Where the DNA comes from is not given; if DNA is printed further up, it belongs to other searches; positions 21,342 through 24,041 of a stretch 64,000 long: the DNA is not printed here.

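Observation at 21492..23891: Solitary AEP-primase / SF2 DEAH helicase fusion of intermediate GC: conflict-system-type protein rather than a replicon primase?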

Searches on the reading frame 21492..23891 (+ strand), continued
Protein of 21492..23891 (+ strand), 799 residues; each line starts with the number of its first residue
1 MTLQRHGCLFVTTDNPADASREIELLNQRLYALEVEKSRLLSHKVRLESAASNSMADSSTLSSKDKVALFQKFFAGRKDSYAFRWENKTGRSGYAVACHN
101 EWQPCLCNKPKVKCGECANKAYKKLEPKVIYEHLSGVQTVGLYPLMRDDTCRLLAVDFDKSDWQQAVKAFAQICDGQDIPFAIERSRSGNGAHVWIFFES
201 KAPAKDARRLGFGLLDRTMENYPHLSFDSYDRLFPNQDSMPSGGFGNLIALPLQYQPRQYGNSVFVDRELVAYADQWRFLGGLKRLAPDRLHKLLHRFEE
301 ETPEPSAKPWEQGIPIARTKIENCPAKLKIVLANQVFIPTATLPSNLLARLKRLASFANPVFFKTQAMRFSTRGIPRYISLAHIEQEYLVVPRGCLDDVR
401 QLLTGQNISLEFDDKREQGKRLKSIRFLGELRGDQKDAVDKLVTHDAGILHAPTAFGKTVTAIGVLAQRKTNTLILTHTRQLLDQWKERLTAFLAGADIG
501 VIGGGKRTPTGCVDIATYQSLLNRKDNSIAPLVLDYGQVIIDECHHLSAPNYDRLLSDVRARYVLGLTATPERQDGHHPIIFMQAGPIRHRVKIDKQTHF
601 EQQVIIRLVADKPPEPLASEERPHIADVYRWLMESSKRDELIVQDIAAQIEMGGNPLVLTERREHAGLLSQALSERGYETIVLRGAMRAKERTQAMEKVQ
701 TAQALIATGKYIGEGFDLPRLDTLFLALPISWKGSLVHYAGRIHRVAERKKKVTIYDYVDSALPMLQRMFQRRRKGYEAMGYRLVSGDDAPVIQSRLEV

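Call 15: find_encoding_contigs(protein=P0002, flank=10000, max_places=3)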
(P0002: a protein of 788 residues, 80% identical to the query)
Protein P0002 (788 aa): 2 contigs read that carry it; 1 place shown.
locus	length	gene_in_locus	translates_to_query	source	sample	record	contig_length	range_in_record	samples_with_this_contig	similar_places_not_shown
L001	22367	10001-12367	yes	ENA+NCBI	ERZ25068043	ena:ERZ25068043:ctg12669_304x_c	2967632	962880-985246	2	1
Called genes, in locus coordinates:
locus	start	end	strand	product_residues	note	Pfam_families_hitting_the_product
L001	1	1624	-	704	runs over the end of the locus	PF02333:Phytase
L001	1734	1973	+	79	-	PF05016:ParE_toxin (weak)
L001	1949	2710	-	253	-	-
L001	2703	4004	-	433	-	PF05199:GMC_oxred_C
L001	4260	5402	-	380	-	PF04754:Transposase_31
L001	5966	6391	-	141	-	PF11712:Vma12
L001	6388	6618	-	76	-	-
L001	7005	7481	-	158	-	-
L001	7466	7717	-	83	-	-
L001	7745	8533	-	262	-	PF08861:DUF1828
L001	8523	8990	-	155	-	-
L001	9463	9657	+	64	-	PF03693:ParD_antitoxin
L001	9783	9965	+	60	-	PF05016:ParE_toxin (weak)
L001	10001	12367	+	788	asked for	PF22548:AEP-TOTE, PF04851:ResIII, PF00270:DEAD, PF00271:Helicase_C (weak)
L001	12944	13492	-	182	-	PF01609:DDE_Tnp_1 (faint)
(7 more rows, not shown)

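Call 17: find_related_loci(query=A1, collection=genome_contigs, flank=10000)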
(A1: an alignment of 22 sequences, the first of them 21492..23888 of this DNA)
Query A1 (799 aa) in genome_contigs; peptide patterns used: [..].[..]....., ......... (x = any residue, [..] = any of these).
600 stretches matched a pattern (row limit reached: there are more); 590 encode a relative of the query (tblastn E <= 1e-3); the best 80 are kept; 80 distinct loci.
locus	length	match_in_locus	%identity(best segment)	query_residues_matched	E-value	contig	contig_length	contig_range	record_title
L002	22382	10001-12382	63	6-799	0e+0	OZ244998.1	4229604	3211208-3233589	MAG: Halioglobus sp. isolate 353e1783-6793-440d-adfe-5afd2a29ebe7 genome assembly, chromosome: 1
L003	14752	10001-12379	58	21-799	0e+0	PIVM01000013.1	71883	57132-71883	MAG: Gammaproteobacteria bacterium isolate Glo_5 GloG15_CONTIG282, whole genome shotgun sequence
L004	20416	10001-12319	56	26-791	0e+0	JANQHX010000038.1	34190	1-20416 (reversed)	MAG: Gynuella sp. isolate PL24a_bin.28 k99_1560947, whole genome shotgun sequence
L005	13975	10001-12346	56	17-791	0e+0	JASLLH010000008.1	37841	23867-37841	MAG: Arenicellales bacterium isolate Arabian10_MAG_2 NODE_8_length_37841_cov_69.619638, whole genome shotgun sequence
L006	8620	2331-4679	56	23-799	0e+0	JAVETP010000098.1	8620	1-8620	MAG: Pseudomonas sp. isolate BF1_99 scaffold_11877_c1_biofilm_2017, whole genome shotgun sequence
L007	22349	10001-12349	56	23-799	0e+0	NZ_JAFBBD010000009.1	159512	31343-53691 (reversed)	Spongiibacter marinus strain DSM 17750 Ga0415252_09, whole genome shotgun sequence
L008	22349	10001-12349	56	23-799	0e+0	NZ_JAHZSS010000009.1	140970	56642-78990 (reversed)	Neiella holothuriorum strain 126 NODE_9_length_140970_cov_188.959402, whole genome shotgun sequence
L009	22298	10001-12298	52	22-782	0e+0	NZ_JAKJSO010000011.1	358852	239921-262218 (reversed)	Photobacterium kagoshimensis strain JAMM2471 JAMM2471_scaffold_3, whole genome shotgun sequence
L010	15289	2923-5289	53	17-790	0e+0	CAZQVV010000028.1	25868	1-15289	MAG TPA_asm: uncultured Thiohalophilus sp. isolate SRP128015_co4_59 genome assembly, contig: NODE_402_length_25868_cov_2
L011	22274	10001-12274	50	22-782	0e+0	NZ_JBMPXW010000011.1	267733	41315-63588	Acinetobacter lwoffii strain 72 contig_23, whole genome shotgun sequence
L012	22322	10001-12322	54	23-788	0e+0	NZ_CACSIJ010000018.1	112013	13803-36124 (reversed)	Zhongshania aliphaticivorans isolate BC9_2A, whole genome shotgun sequence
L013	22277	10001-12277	55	22-784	0e+0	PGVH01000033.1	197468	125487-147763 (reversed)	Shewanella sp. OPT22 SOPP22_33, whole genome shotgun sequence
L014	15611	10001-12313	47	26-784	0e+0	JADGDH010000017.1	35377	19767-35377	MAG: Colwellia sp. isolate BB5 NODE_1077_length_35377_cov_17.619309, whole genome shotgun sequence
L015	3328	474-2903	45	10-782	0e+0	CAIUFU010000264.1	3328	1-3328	MAG: uncultured Alphaproteobacteria bacterium isolate KT6_bin-167 genome assembly, contig: bin-167:264/264, whole genome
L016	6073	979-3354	46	22-782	0e+0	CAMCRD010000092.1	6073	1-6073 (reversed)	MAG: Candidatus Finniella inopinata isolate MsE-30apr19-54 genome assembly, contig: MsE-30apr19-C24786, whole genome sho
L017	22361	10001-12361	45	22-782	0e+0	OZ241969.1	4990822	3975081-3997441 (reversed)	MAG: Candidatus Poriferihabitaceae bacterium isolate d30718d0-db98-4e6b-9c52-98a42f8724a6 genome assembly, chromosome: 1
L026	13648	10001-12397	45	24-784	0e+0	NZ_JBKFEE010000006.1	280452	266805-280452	Asticcacaulis sp. W401b 6, whole genome shotgun sequence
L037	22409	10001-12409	43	30-789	0e+0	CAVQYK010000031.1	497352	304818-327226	MAG: uncultured Chloroflexia bacterium isolate MFD00032.bin.2.234 genome assembly, contig: contig_7901, whole genome sho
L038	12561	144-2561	44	17-782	0e+0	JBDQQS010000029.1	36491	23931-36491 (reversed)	Hoeflea sp. CAU 1731 contig29, whole genome shotgun sequence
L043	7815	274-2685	44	22-782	0e+0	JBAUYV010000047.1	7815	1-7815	MAG: Xanthobacteraceae bacterium isolate MFD06940_ilm_asm_bin18 k127_160891, whole genome shotgun sequence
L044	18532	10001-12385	43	47-792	0e+0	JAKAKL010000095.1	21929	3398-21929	MAG: Bacteroidetes bacterium isolate WY4.bin70 NODE_2853_length_21929_cov_2.085038, whole genome shotgun sequence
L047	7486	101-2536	44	12-784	0e+0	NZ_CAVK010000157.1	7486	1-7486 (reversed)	Sphingobium indicum BiD32, whole genome shotgun sequence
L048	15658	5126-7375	46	66-785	0e+0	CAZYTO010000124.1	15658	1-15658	MAG TPA_asm: uncultured Thermoanaerobaculia bacterium isolate binchicken_co185_101 genome assembly, contig: NODE_5479_le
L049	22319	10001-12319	46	30-786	0e+0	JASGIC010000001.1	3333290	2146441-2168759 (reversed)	MAG: Steroidobacteraceae bacterium isolate 5N026 JMF-2111-06-0005.ont.bin.26_0, whole genome shotgun sequence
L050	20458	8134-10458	45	26-786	0e+0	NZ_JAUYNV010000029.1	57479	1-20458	MAG: Methyloversatilis sp. isolate C4_concoct.bin.34 C4_k141_116194, whole genome shotgun sequence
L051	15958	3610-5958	45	29-791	0e+0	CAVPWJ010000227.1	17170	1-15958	MAG: uncultured delta proteobacterium isolate MFD10097.bin.2.19 genome assembly, contig: contig_8144, whole genome shotg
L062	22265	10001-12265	47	42-790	0e+0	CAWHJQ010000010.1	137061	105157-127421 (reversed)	MAG: uncultured delta proteobacterium isolate MFD01721.bin.2.181 genome assembly, contig: contig_29376, whole genome sho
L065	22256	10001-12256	43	62-784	0e+0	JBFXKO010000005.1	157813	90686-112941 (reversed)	MAG: Sedimentibacter sp. isolate CA_2019_TPIn_77 NODE_360_length_157813_cov_7.413600_TPIn, whole genome shotgun sequence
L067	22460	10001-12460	43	2-789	0e+0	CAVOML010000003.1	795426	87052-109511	MAG: uncultured Alphaproteobacteria bacterium isolate MFD00031.bin.1.117 genome assembly, contig: contig_20112, whole ge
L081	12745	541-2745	46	79-782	0e+0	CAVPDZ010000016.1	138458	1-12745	MAG: uncultured Alphaproteobacteria bacterium isolate MFD00008.bin.2.103 genome assembly, contig: contig_36217, whole ge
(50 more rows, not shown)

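Call 18: find_related_loci(query=A1, collection=viral_contigs, flank=10000)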
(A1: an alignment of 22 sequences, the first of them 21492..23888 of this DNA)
Query A1 (799 aa) in viral_contigs; peptide patterns used: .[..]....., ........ (x = any residue, [..] = any of these).
600 stretches matched a pattern (row limit reached: there are more); 567 encode a relative of the query (tblastn E <= 1e-3); the best 80 are kept; 80 distinct loci.
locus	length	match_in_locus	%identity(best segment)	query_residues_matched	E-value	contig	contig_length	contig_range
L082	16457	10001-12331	46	17-787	0e+0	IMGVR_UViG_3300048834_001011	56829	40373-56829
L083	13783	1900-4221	44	27-784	0e+0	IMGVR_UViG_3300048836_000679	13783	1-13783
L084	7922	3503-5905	44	22-778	0e+0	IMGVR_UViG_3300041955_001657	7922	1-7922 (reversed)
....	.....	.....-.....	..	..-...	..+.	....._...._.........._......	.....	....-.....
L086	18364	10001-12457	41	22-789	0e+0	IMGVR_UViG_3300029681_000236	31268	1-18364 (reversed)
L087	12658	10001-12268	43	62-793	0e+0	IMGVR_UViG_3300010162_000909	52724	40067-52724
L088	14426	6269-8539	42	62-787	0e+0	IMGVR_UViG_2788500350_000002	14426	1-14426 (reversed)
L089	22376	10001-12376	42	37-788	0e+0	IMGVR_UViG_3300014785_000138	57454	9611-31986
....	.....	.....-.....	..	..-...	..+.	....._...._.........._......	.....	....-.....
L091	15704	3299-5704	41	27-788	0e+0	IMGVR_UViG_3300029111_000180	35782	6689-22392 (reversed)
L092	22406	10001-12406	41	27-788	0e+0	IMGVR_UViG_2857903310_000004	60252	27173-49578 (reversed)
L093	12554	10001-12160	45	30-736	0e+0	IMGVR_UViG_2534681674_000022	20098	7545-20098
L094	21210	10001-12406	40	27-788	0e+0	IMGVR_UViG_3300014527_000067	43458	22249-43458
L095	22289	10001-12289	41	58-788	0e+0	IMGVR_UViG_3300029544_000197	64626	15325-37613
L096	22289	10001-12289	41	58-788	0e+0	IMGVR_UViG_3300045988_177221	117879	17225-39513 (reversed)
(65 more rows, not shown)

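Call 33: search_dna_similar(query=window:21492-23888:+, collection=plasmids, mode=protein, max_rows=40, max_evalue=1e-20)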
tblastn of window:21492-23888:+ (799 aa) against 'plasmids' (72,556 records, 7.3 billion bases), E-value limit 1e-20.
Records with a match: 120; places in all: 130; records where one place covers at least 80% of the query: 98.
Best place of each record, by identity: <60% 120.
By first word of the organism name: Acinetobacter 12; Escherichia 11; Sinorhizobium 9; Rhizobium 6; Dinoroseobacter 6; Bacillus 6; Bradyrhizobium 5; Lacticaseibacillus 4; Klebsiella 4; Pantoea 3; and 37 more.
By predicted mobility (MOB-suite, as given by PLSDB): conjugative 49; non-mobilizable 45; mobilizable 26.
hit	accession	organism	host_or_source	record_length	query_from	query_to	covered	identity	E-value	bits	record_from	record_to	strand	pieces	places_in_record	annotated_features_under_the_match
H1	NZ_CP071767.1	Acinetobacter towneri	porcine,cell culture,feces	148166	22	799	97%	56.4%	0e+0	902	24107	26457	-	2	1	none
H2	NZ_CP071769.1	Acinetobacter towneri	porcine,cell culture,feces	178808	22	799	97%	56.4%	0e+0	902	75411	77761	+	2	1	none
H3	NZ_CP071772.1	Acinetobacter towneri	porcine,cell culture,feces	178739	22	799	97%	56.4%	0e+0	902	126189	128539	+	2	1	none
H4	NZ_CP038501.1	Acinetobacter baumannii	Homo sapiens,blood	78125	23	799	97%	56.4%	0e+0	897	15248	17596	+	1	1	DEAD/DEAH box helicase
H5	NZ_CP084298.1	Acinetobacter baumannii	a feces sample of chicken origin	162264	23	799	97%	56.4%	0e+0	897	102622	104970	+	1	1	DEAD/DEAH box helicase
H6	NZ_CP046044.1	Acinetobacter towneri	swine,mixed culture,feces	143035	23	799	97%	56.4%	0e+0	897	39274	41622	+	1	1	DEAD/DEAH box helicase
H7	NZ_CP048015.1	Acinetobacter towneri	pig,single cell,feces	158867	23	799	97%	56.4%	0e+0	897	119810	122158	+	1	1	DEAD/DEAH box helicase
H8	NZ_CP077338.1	Acinetobacter lwoffii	-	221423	22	782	95%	49.9%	0e+0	818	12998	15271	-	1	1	DEAD/DEAH box helicase family protein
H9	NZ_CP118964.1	Acinetobacter lwoffii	Type strain bacterial culture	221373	22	782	95%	49.9%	0e+0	818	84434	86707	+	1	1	DEAD/DEAH box helicase family protein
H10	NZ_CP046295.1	Acinetobacter lwoffii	Homo sapiens,clinical isolate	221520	22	782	95%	49.9%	0e+0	818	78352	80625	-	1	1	DEAD/DEAH box helicase family protein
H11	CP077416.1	Acinetobacter junii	cell culture,soil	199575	18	783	96%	49.3%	0e+0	811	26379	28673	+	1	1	record has no annotation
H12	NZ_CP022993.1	Paraburkholderia aromaticivorans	-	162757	17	784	96%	45.6%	0e+0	637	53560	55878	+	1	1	DEAD/DEAH box helicase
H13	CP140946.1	Sinorhizobium meliloti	Medicago lupulina,whole organism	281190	18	784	96%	45.6%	0e+0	686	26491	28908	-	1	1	DEAD/DEAH box helicase family protein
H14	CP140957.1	Sinorhizobium meliloti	Medicago lupulina,whole organism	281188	18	784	96%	45.6%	0e+0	686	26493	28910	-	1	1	DEAD/DEAH box helicase family protein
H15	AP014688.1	Bradyrhizobium diazoefficiens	Glycine max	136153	18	799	98%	44.7%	0e+0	686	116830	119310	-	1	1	type III restriction protein res subunit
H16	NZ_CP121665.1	Rhizobium sp. CB3090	Gliricidia sp.,cell culture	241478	22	784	95%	45.7%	0e+0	681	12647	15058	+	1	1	DEAD/DEAH box helicase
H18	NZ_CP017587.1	Pantoea stewartii subsp. stewartii DC283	Zea mays,Strain was received from ...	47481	27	790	96%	45.5%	0e+0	655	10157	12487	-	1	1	DEAD/DEAH box helicase family protein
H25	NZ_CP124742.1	Escherichia coli O157:H7 str. EDL933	Homo sapiens,feces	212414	30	793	96%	45.2%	0e+0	652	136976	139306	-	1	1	DEAD/DEAH box helicase family protein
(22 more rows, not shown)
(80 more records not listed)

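Call 34: search_solved_structures(query=window:21492-23888:+, max_evalue=0.001)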
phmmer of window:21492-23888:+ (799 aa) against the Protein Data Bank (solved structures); distinct sequences matched with E-value up to 0.001: 18.
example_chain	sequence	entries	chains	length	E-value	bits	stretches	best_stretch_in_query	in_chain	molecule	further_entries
6p4f_A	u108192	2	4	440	6.6e-24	87.4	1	426-596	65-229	DNA-dependent ATPase XPBII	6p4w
5tnu_A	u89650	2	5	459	7.5e-24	87.2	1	426-596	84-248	DNA-dependent ATPase XPBII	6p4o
6p66_A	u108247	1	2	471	1.1e-16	63.6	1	431-584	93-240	DNA repair protein RAD25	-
2fwr_A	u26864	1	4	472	1.1e-16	63.6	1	431-584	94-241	DNA repair protein RAD25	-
2fz4_A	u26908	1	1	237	3.8e-14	55.1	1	431-580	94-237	DNA repair protein RAD25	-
7clg_A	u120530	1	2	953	4.6e-14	54.8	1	445-760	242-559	Putative helicase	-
7nqd_A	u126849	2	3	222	9.6e-11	43.9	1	129-298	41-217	TPR_REGION domain-containing protein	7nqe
7nqf_A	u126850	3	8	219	1.4e-10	43.4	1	128-297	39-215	TPR_REGION domain-containing protein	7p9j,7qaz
5of4_A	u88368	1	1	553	5.6e-06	28.1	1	447-578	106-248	TFIIH basal transcription factor complex helicase XPB subunit,XPB,TFIIH basal transcriptio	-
6nmi_A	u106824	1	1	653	8.1e-06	27.6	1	447-578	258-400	General transcription and DNA repair factor IIH helicase subunit XPB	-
8ebt_A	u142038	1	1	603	9.3e-06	27.4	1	447-578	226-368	General transcription and DNA repair factor IIH helicase subunit XPB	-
8bvw_0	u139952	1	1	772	1.1e-05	27.1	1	447-578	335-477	General transcription and DNA repair factor IIH helicase subunit XPB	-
29vf_0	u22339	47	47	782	1.1e-05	27.1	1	447-578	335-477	General transcription and DNA repair factor IIH helicase subunit XPB | TFIIH basal transcription factor complex helicase XPB subunit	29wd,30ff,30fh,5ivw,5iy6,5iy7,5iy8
28jm_A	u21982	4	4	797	1.2e-05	27.1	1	447-578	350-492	General transcription and DNA repair factor IIH helicase subunit XPB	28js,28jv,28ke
6jde_B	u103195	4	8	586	2.5e-05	26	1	431-575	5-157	Putative DNA repair helicase RadD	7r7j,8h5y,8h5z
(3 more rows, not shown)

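Call 36: get_annotated_region(hit=H25, flank=8000)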
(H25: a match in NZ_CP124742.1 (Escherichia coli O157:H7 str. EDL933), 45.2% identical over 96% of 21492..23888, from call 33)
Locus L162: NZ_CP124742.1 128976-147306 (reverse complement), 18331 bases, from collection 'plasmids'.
description: Escherichia coli O157:H7 str. EDL933 plasmid unnamed1, complete sequence
organism: Escherichia coli O157:H7 str. EDL933 (NCBI taxid 155864)
taxonomy: Bacteria; Pseudomonadota; Gammaproteobacteria; Enterobacterales; Enterobacteriaceae; Escherichia; Escherichia coli; Escherichia coli O157:H7 str. EDL933
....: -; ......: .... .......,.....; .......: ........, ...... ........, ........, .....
typing (MOB-suite, as given by PLSDB): non-mobilizable
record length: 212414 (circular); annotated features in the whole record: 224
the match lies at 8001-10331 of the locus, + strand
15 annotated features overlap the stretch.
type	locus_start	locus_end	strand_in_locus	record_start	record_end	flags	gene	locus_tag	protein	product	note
CDS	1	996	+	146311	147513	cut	-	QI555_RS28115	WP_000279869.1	tyrosine-type recombinase/integrase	GO:0015074 - DNA integration [Evidence IEA]; GO:0006310 - DNA recombination [Evidence IEA]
CDS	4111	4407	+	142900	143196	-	-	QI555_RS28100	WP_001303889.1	AlpA family transcriptional regulator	-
CDS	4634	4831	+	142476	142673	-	-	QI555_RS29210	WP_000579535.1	DUF3987 domain-containing protein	-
CDS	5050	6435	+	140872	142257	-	-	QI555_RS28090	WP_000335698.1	YfjI family protein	-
CDS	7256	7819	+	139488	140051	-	-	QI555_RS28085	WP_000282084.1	inovirus-type Gp2 protein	-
CDS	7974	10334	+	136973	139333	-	-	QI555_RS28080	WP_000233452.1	DEAD/DEAH box helicase family protein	-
CDS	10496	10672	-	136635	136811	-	-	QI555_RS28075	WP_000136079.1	hypothetical protein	-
CDS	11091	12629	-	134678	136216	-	-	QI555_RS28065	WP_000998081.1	IS66-like element ISEc8 family transposase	GO:0006313 - DNA transposition [Evidence IEA]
CDS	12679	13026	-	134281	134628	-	tnpB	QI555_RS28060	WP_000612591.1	IS66 family insertion sequence element accessory protein TnpB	-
CDS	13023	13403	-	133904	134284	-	-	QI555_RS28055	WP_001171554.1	transposase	GO:0006313 - DNA transposition [Evidence IEA]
CDS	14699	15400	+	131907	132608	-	traT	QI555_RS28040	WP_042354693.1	complement resistance protein TraT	-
CDS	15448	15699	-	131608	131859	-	-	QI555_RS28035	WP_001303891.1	hypothetical protein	-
CDS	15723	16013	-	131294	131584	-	-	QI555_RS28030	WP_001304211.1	hypothetical protein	-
CDS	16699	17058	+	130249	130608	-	-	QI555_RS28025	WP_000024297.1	diacylglycerol kinase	-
CDS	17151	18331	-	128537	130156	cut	-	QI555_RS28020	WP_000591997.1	phosphoethanolamine--lipid A transferase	-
